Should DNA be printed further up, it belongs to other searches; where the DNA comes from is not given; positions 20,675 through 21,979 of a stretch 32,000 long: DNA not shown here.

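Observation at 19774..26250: MFP / membrane-anchored metallophosphoesterase / RND / ArnT-like GT-C as one translationally coupled module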

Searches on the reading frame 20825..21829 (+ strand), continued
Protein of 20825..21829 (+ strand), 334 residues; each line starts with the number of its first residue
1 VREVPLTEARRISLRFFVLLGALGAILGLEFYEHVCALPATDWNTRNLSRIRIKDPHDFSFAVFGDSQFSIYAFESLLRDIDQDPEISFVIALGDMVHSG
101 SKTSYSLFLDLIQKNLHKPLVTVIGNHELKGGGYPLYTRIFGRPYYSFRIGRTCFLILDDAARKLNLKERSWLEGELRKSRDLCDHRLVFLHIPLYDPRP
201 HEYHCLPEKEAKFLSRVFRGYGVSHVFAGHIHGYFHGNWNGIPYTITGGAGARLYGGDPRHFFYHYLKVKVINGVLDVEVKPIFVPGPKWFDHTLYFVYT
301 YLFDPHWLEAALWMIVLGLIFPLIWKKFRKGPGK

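Call 16: find_encoding_contigs(protein=P0109, flank=10000, max_places=2)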
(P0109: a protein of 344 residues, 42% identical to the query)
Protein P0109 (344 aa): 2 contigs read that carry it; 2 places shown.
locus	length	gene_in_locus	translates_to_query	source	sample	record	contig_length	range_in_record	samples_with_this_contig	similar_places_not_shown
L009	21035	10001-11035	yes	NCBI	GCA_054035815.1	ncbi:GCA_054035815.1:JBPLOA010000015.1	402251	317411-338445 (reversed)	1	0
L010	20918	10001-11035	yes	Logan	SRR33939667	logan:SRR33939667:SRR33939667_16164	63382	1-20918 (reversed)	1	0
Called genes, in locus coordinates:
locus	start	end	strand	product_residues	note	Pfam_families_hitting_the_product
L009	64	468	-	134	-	PF02472:ExbD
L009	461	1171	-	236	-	PF01618:MotA_ExbB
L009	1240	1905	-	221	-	PF02811:PHP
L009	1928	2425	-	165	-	PF02577:BFN_dom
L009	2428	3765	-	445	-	PF00919:UPF0004, PF04055:Radical_SAM, PF01938:TRAM (weak)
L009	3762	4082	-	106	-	PF03091:CutA1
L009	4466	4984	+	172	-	PF22741:PTP-NADK, PF03162:Y_phosphatase2 (weak), PF13350:Y_phosphatase3 (weak), PF22785:Tc-R-P (weak), PF00782:DSPc (weak)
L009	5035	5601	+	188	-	PF01569:PAP2, PF14378:PAP2_3 (weak)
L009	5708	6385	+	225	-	PF00072:Response_reg, PF00486:Trans_reg_C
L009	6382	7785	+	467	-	PF00672:HAMP, PF00512:HisKA, PF02518:HATPase_c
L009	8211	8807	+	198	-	PF09335:VTT_dom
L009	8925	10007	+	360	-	PF13439:Glyco_transf_4, PF00534:Glycos_transf_1, PF13692:Glyco_trans_1_4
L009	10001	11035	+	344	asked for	PF00149:Metallophos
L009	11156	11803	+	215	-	PF00730:HhH-GPD, PF00633:HHH (weak)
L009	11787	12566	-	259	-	PF00977:His_biosynth, PF01207:Dus (faint), PF02581:TMP-TENI (faint), PF03060:NMO (faint), PF05690:ThiG (faint)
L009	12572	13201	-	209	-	PF00117:GATase, PF07685:GATase_3 (weak)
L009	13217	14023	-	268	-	PF01875:Memo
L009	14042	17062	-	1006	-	PF09976:TPR_21 (faint), PF13174:TPR_6 (faint), PF13428:TPR_14 (faint), PF13525:YfiO (faint)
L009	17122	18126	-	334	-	PF00158:Sigma54_activat, PF14532:Sigma54_activ_2, PF07728:AAA_5 (weak), PF25601:AAA_lid_14, PF02954:HTH_8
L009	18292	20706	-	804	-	PF00521:DNA_topoisoIV, PF03989:DNA_gyraseA_C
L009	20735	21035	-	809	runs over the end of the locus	PF02518:HATPase_c, PF00204:DNA_gyraseB, PF01751:Toprim, PF00986:DNA_gyraseB_C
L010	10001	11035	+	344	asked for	PF00149:Metallophos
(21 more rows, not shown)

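Call 19: find_related_loci(query=A1, collection=genome_contigs, flank=10000)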
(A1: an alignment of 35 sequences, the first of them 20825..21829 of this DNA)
Query A1 (334 aa) in genome_contigs; peptide patterns used: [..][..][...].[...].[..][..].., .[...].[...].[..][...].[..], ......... (x = any residue, [..] = any of these).
404 stretches matched a pattern; 209 encode a relative of the query (tblastn E <= 1e-3); the best 80 are kept; 80 distinct loci.
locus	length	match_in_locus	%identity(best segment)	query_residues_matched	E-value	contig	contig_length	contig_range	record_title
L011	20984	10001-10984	50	6-330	6e-94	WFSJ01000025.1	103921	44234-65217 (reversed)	MAG: Acidobacteria bacterium isolate S016_38 k151_424103, whole genome shotgun sequence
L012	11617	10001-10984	46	2-320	1e-89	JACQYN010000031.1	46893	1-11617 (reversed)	MAG: Deltaproteobacteria bacterium isolate NC_groundwater_1542_Pr4_S-0.65um_58_23 SR1-18-Sp65_coassembly_scaffold_9545,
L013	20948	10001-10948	46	7-318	7e-89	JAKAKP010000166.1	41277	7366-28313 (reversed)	MAG: Deltaproteobacteria bacterium isolate WY4.bin79 NODE_1069_length_41277_cov_2.230012, whole genome shotgun sequence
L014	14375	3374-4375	45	1-330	3e-87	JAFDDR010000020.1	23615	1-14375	MAG: Deltaproteobacteria bacterium isolate Meg19_1012_Bin_18 Meg19_1012_Bin_18_scaffold_4728, whole genome shotgun seque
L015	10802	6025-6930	49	28-325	2e-86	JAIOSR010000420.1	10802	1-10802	MAG: Desulfobacterales bacterium isolate SMBSF49 bin_33_k127_38776, whole genome shotgun sequence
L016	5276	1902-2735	48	27-303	8e-86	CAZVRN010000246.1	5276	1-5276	MAG TPA_asm: uncultured Thermodesulfobacteriota bacterium isolate binchicken_co19_575 genome assembly, contig: NODE_2785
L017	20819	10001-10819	49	9-281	5e-86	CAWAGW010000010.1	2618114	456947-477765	MAG: uncultured delta proteobacterium isolate MFD02416.bin.2.191 genome assembly, contig: contig_6040, whole genome shot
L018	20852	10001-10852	47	2-292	4e-80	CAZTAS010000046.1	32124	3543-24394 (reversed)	MAG TPA_asm: uncultured Thermodesulfobacteriota bacterium isolate SRP323688_co1_150 genome assembly, contig: NODE_2468_l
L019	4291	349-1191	44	4-283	4e-78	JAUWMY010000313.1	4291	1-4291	MAG: Desulfobacteraceae bacterium isolate CSMAG_2410 CSMAG_2410_k141_478130_length_4291_cov_4.0000, whole genome shotgun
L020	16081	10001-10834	44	7-283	4e-78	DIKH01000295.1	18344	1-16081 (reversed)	MAG TPA_asm: Desulfobacteraceae bacterium UBA5623 UBA5623_contig_16803, whole genome shotgun sequence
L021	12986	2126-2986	44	1-290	1e-76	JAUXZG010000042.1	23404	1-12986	MAG: Desulfobaccales bacterium isolate C18_maxbin.032 C18_k141_455662, whole genome shotgun sequence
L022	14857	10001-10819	49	9-283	1e-76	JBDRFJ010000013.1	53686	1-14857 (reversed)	MAG: Pseudomonadota bacterium isolate MEGAHIT-group-1.368 k141_3557243, whole genome shotgun sequence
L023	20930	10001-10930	43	26-334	4e-76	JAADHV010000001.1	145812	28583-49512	MAG: Deltaproteobacteria bacterium isolate M_MetaBat.211 contig-127_233, whole genome shotgun sequence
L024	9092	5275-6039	49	27-283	2e-75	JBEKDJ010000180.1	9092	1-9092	MAG: Thermodesulfobacteriota bacterium isolate SPRUCE 180 SPRUCE_180_180, whole genome shotgun sequence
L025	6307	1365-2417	41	2-331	1e-75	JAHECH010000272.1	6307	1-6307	MAG: Deltaproteobacteria bacterium isolate Ww165 NODE_35618_length_6307_cov_2.543970, whole genome shotgun sequence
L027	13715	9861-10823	42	12-326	8e-74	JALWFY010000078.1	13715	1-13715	MAG: Desulfohalobiaceae bacterium isolate T11_metabat2_scaf2bin.110 T11_NODE_1892_length_13715_cov_8.059685, whole genom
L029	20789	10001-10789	45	26-287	3e-72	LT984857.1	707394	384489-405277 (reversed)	uncultured Desulfobacterium sp. isolate TRIP AH-1 genome assembly, scaffold: PITCH_a_scaffold4, whole genome shotgun seq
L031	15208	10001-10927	44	43-330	1e-71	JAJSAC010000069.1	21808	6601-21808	MAG: Thermodesulfobacteriota bacterium isolate Dive96_bin4.269 k141_4876582, whole genome shotgun sequence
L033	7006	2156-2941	46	25-283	3e-71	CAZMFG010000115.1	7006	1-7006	MAG TPA_asm: uncultured Thermodesulfobacteriota bacterium isolate binchicken_co129_573 genome assembly, contig: NODE_363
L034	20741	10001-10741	50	38-281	1e-70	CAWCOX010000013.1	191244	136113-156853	MAG: uncultured delta proteobacterium isolate MFD09286.bin.4.273 genome assembly, contig: contig_62181, whole genome sho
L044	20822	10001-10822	44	12-287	3e-68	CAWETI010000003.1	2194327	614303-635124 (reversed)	MAG: uncultured delta proteobacterium isolate MFD01476.bin.2.41 genome assembly, contig: contig_21928, whole genome shot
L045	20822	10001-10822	44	11-283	7e-68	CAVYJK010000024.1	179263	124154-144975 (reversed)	MAG: uncultured delta proteobacterium isolate MFD01299.bin.2.17 genome assembly, contig: contig_24513, whole genome shot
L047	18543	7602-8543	43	38-330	4e-67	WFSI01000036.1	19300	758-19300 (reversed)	MAG: Aquificota bacterium isolate S016_37 k151_240096, whole genome shotgun sequence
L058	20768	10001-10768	44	36-289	2e-64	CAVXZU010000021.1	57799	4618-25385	MAG: uncultured delta proteobacterium isolate MFD02923.bin.2.45 genome assembly, contig: contig_32836, whole genome shot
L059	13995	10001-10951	38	17-330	4e-64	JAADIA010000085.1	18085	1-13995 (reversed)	MAG: Nitrospirota bacterium isolate M_MetaBat.229 contig-127_13404, whole genome shotgun sequence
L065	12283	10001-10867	40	35-321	4e-63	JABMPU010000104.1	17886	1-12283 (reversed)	MAG: Armatimonadota bacterium isolate bin.262 k141_3398983, whole genome shotgun sequence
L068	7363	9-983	40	10-330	3e-62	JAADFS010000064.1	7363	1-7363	MAG: Deferribacteres bacterium isolate M_MaxBin.054 contig-127_17943, whole genome shotgun sequence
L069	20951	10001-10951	38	12-330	5e-62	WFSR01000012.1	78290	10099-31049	MAG: Candidatus Microgenomates bacterium isolate S016_97 k151_178742, whole genome shotgun sequence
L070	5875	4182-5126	36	6-319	1e-61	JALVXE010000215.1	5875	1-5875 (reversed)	MAG: Thermotogaceae bacterium isolate M10_metabat2_scaf2bin.068 M10_NODE_8914_length_5875_cov_1.394746, whole genome sho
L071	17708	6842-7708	39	35-321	3e-61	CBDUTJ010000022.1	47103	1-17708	MAG TPA_asm: uncultured bacterium isolate SRR22302360_binner13_Refined_49 genome assembly, contig: ERZ25073602.96, whole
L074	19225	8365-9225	40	16-303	5e-60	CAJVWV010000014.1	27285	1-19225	TPA_asm: uncultured bacterium isolate DRR093004_bin.4_MetaBAT_v2.12.1_MAG genome assembly, contig: NODE_1052_length_2728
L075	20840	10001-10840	39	18-302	4e-60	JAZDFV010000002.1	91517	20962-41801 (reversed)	MAG: Candidatus Jorgensenbacteria bacterium isolate MEGAHIT-group-0.224 k141_8566400, whole genome shotgun sequence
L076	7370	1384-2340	39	15-330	2e-60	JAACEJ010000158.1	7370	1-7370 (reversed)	MAG: Actinomycetota bacterium isolate OTbin.62 scaffold_5595, whole genome shotgun sequence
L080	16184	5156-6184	38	2-331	4e-59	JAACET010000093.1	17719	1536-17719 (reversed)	MAG: Actinomycetota bacterium isolate OTbin.97 scaffold_4165, whole genome shotgun sequence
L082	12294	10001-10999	36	5-328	6e-59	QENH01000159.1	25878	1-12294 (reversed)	Methanophagales archaeon isolate CONS3730B06UFb1 Ga0123266_1045, whole genome shotgun sequence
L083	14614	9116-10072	40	15-330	2e-58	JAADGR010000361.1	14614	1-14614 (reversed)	MAG: Calditrichota bacterium isolate M_MetaBat.126 contig-127_12498, whole genome shotgun sequence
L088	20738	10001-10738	44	45-290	2e-58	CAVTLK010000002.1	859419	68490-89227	MAG: uncultured delta proteobacterium isolate MFD04716.bin.1.84 genome assembly, contig: contig_4298, whole genome shotg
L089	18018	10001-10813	40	49-319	4e-59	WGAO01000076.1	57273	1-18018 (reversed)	MAG: Thermotogaceae bacterium isolate S143_61_esom k151_35594, whole genome shotgun sequence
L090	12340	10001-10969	37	16-320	4e-58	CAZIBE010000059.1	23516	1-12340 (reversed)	MAG TPA_asm: uncultured Calditrichaceae bacterium isolate binchicken_co64_112 genome assembly, contig: NODE_1450_length_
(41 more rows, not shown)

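Call 25: predict_structure(alignment_id=A1)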
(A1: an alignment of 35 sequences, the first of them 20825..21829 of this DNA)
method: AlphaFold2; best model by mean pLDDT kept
length: 334 residues; sequences in the alignment: 35
mean_pLDDT: 90.7   pTM: 0.87
mean pLDDT of the five models: 90.7, 90.5, 90.0, 89.6, 89.3
residues with pLDDT >= 90: 216; 70-90: 102; 50-70: 15; < 50: 1
segments of 3 or more residues with pLDDT < 50: none
pLDDT, mean of each block of 10 residues (from residue 1): 76 89 89 91 98 98 89 93 98 92 92 97 95 93 97 98 95 98 97 90 88 97 97 93 91 85 96 96 81 72 74 87 86 60
secondary structure, 60 per line:
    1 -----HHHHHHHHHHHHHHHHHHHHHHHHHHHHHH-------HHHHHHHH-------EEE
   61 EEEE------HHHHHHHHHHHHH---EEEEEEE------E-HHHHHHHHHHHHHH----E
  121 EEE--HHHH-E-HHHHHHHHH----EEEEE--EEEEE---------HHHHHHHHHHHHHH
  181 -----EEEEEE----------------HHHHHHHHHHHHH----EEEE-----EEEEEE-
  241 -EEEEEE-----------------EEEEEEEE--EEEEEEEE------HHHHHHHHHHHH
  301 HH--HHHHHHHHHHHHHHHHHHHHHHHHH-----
elements in order: H6-35 H43-50 E58-64 H71-83 E87-93 H102-115 E120-123 H126-129 H133-141 E146-150 E153-157 H167-180 E186-191 H208-220 E225-228 E234-239 E242-247 E265-272 E275-282 H289-302 H305-329

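Call 28: fold_search(model_id=the predicted structure, library=pdb)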
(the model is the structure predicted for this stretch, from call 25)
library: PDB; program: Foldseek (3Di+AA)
matches with E <= 10: 1287; with E <= 0.001: 292
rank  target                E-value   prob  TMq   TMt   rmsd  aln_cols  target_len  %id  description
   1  2hyo                  1.5e-12  1.00  0.54  0.77   3.0       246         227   17  Crystal structure of Rv0805 N97A mutant (released 2006-12-26)
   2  2hy1                  1.7e-12  1.00  0.54  0.77   2.9       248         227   18  Crystal structure of Rv0805 (released 2006-12-26)
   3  1qfc                  5.2e-12  1.00  0.52  0.60   6.3       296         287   20  STRUCTURE OF RAT PURPLE ACID PHOSPHATASE (released 2000-04-10)
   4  3ib7                  6.2e-12  1.00  0.54  0.60   5.6       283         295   18  Crystal structure of full length Rv0805 (released 2009-09-29)
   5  2hyp                  7.9e-12  1.00  0.54  0.76   3.1       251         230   18  Crystal structure of Rv0805 D66A mutant (released 2006-12-26)
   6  2bq8                  1.4e-11  1.00  0.53  0.58   7.3       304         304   19  Crystal structure of human purple acid phosphatase with an inhibitory conformation of the repression loop (released 2005-10-24)
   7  8brn_B                1.5e-11  1.00  0.55  0.44   5.0       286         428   18  Crystal structure of red kidney bean purple acid phosphatase in complex with an alpha-aminonaphthylmethylphosphonic ac (released 2023-08-02)
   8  4dhl_A                1.6e-11  1.00  0.55  0.44   5.2       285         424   17  Crystal structure of red kidney bean purple acid phosphatase in complex with Maybridge fragment MO07123 (released 2012-12-12)
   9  2dxl_A                1.6e-11  1.00  0.55  0.67   4.7       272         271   16  Glycerophosphodiesterase from Enterobacter aerogenes (released 2007-05-22)
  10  7ov2_A                1.8e-11  1.00  0.54  0.59   5.0       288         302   17  Crystal structure of pig purple acid phosphatase in complex with L-glutamine, (poly)ethylene glycol fragments and glyc (released 2022-01-12)
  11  4dhl_C                1.8e-11  1.00  0.54  0.43   5.2       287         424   18  Crystal structure of red kidney bean purple acid phosphatase in complex with Maybridge fragment MO07123 (released 2012-12-12)
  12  1xzw_A                2.2e-11  1.00  0.54  0.43   4.8       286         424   15  Sweet potato purple acid phosphatase/phosphate complex (released 2004-12-14)
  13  1xzw_B                2.2e-11  1.00  0.54  0.43   4.8       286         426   15  Sweet potato purple acid phosphatase/phosphate complex (released 2004-12-14)
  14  1ute_A                2.2e-11  1.00  0.50  0.55   7.1       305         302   17  PIG PURPLE ACID PHOSPHATASE COMPLEXED WITH PHOSPHATE (released 1999-10-01)
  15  3tgh                  2.3e-11  1.00  0.53  0.56  13.0       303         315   13  GAP50 the anchor in the inner membrane complex of Plasmodium (released 2012-03-07)
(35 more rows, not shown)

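Call 36: search_protein_families(library=pfam, proteins=[L034:8946-9788:-, L044:7953-8813:+, L045:10844-11866:+, L034:10710-11810:-, L071:5144-6514:+, L017:13212-14411:+, L088:11930-14581:-, L058:12495-13460:+, L031:10934-11722:-, L065:4967-8260:+], max_evalue=0.001)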
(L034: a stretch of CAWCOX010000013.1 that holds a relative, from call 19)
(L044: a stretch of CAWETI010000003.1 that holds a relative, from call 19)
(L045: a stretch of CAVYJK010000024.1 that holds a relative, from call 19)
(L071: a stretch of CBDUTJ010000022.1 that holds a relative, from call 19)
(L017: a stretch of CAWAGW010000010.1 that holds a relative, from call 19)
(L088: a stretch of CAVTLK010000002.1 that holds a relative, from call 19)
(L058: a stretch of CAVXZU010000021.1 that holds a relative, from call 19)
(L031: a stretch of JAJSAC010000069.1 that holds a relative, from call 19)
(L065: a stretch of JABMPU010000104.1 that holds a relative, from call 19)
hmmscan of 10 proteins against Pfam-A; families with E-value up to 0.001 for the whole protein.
L034:8946-9788:- (280 aa): 3 families
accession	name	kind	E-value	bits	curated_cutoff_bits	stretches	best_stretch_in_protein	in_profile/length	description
PF14748.11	P5CR_dimer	-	3.6e-41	140.1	25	1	173-277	1-105/105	Pyrroline-5-carboxylate reductase dimerisation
PF03807.23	F420_oxidored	-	8.3e-19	68.4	21.6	1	18-111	1-94/94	NADP oxidoreductase coenzyme F420-dependent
PF03446.21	NAD_binding_2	-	2.6e-05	24.7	21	1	19-109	2-93/161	NAD binding domain of 6-phosphogluconate dehydrogenase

L044:7953-8813:+ (286 aa): 2 families
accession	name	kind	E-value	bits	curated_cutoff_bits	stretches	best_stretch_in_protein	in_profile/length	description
PF01729.25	QRPTase_C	-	8.4e-58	195.3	23.1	1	113-278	1-169/169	Quinolinate phosphoribosyl transferase, C-terminal domain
PF02749.22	QRPTase_N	-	4.4e-24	84.9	27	1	26-111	1-82/82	Quinolinate phosphoribosyl transferase, N-terminal domain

L045:10844-11866:+ (340 aa): 1 family
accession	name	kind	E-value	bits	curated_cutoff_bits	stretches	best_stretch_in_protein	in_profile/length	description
PF04166.17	PdxA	-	1.1e-102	343.7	27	1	36-328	1-286/286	Pyridoxal phosphate biosynthetic protein PdxA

L034:10710-11810:- (366 aa): 0 families

L071:5144-6514:+ (456 aa): 4 families
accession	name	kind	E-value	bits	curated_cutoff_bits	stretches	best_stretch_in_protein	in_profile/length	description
PF02878.22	PGM_PMM_I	-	9.2e-33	113.3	22.5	1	18-140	6-133/138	Phosphoglucomutase/phosphomannomutase, alpha/beta/alpha domain I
PF02879.22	PGM_PMM_II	-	4.4e-28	98.3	29.3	1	164-263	4-103/103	Phosphoglucomutase/phosphomannomutase, alpha/beta/alpha domain II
PF02880.22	PGM_PMM_III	-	5.1e-22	78.6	20.7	1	269-372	4-110/115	Phosphoglucomutase/phosphomannomutase, alpha/beta/alpha domain III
PF00408.26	PGM_PMM_IV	-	4.7e-08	33.4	23.1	1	389-452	14-66/68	Phosphoglucomutase/phosphomannomutase, C-terminal domain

L017:13212-14411:+ (399 aa): 4 families
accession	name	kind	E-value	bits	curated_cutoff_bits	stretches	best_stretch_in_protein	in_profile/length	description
PF07690.21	MFS_1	-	5.2e-35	121.4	33.4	2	22-234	2-221/347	Major Facilitator Superfamily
PF00083.30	Sugar_tr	-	6.4e-11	42.2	22.3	1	252-361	44-156/452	Sugar (and other) transporter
PF12832.13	MFS_1_like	-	7.5e-10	38.8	25.2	1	50-378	32-373/373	MFS_1 like family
PF01306.25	LacY_symp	-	0.0007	18.9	24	1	24-101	15-92/413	LacY proton/sugar symporter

L088:11930-14581:- (883 aa): 2 families
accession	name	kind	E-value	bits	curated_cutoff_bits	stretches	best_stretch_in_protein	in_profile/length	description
PF05193.26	Peptidase_M16_C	-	8.3e-72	241.3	23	2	638-814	1-180/181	Peptidase M16 inactive domain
PF00675.25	Peptidase_M16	-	1.9e-44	151.6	22.3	2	41-187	2-148/149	Insulinase (Peptidase family M16)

L058:12495-13460:+ (321 aa): 0 families

L031:10934-11722:- (262 aa): 1 family
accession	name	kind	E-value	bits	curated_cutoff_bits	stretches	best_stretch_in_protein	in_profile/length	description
PF01790.23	LGT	-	3e-81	272.7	24.9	1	9-252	1-239/240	Prolipoprotein diacylglyceryl transferase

L065:4967-8260:+ (1097 aa): 4 families
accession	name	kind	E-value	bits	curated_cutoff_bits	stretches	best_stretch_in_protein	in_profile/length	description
PF00580.27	UvrD-helicase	-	3e-32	112.8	23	2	229-461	90-265/271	UvrD/REP helicase N-terminal domain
PF13361.12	UvrD_C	-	4.5e-26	92.5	25.6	1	475-852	3-345/350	UvrD-like helicase C-terminal domain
PF13245.12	AAA_19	-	6.9e-11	42.9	25.1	1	5-66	15-75/134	AAA domain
PF13538.12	UvrD_C_2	-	1.3e-06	28.6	27.4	0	758-775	4-21/52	UvrD-like helicase C-terminal domain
